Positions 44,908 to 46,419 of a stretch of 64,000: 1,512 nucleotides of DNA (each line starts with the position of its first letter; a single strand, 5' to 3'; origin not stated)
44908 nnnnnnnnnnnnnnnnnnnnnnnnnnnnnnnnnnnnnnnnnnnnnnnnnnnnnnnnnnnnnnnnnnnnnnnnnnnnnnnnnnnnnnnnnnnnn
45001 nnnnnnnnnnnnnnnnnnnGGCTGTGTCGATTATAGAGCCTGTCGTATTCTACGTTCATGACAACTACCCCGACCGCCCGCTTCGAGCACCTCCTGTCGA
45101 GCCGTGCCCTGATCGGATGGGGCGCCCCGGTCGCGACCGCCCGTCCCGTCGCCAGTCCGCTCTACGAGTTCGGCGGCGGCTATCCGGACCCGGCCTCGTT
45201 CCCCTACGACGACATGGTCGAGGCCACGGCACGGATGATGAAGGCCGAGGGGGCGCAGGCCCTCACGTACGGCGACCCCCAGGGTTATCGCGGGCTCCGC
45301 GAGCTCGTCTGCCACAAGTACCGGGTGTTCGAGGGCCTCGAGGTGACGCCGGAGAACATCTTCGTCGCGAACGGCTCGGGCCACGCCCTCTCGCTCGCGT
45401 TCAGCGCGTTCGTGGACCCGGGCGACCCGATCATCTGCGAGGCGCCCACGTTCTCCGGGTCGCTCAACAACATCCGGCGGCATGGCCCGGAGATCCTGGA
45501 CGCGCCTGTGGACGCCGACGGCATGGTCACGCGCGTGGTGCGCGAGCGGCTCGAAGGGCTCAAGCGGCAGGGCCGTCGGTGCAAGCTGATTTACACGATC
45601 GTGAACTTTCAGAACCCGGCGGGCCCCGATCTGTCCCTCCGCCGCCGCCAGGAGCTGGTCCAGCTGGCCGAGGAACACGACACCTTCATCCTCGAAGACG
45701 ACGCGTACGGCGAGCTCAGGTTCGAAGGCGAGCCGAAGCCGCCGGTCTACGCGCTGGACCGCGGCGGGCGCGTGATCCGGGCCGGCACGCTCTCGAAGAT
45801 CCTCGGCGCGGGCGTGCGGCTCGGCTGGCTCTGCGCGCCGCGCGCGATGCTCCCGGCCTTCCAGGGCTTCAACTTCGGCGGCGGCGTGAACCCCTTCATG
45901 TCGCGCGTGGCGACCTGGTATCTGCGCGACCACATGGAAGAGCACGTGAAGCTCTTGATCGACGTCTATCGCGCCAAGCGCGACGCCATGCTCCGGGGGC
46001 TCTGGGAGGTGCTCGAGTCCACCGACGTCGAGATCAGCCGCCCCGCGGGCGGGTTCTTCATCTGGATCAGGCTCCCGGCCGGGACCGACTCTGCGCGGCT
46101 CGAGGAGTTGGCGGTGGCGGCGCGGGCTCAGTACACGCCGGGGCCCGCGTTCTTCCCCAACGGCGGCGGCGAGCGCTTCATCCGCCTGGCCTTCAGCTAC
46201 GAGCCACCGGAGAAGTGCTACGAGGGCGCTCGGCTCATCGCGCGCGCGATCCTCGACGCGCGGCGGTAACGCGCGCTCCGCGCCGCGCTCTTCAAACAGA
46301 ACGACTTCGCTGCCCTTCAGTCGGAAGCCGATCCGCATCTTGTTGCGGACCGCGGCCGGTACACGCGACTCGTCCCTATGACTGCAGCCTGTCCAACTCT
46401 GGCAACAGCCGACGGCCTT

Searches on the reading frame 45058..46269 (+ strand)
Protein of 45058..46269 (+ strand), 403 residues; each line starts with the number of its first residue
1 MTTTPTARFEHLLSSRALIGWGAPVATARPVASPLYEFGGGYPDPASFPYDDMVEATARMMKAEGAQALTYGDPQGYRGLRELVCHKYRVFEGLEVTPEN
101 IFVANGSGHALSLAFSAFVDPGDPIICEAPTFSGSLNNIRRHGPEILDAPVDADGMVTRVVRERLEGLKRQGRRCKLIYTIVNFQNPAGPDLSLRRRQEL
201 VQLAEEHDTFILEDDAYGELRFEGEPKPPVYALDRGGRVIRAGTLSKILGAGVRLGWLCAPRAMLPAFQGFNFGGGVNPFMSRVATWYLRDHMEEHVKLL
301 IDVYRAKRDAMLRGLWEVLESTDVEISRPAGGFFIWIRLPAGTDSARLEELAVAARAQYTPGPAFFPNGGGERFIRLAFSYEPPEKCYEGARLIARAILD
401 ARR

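Call 48: search_protein_families(library=pfam, proteins=[window:45058-46269:+], max_evalue=0.001)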
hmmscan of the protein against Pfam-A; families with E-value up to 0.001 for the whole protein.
window:45058-46269:+ (403 aa): 2 families
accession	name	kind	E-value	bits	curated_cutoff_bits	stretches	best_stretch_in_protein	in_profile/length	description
PF00155.27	Aminotran_1_2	-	2.8e-29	102.9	19.7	1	42-361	11-332/361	Aminotransferase class I and II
PF12897.13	Asp_aminotransf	-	1.3e-09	37.8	27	1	77-396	65-407/421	Aspartate amino-transferase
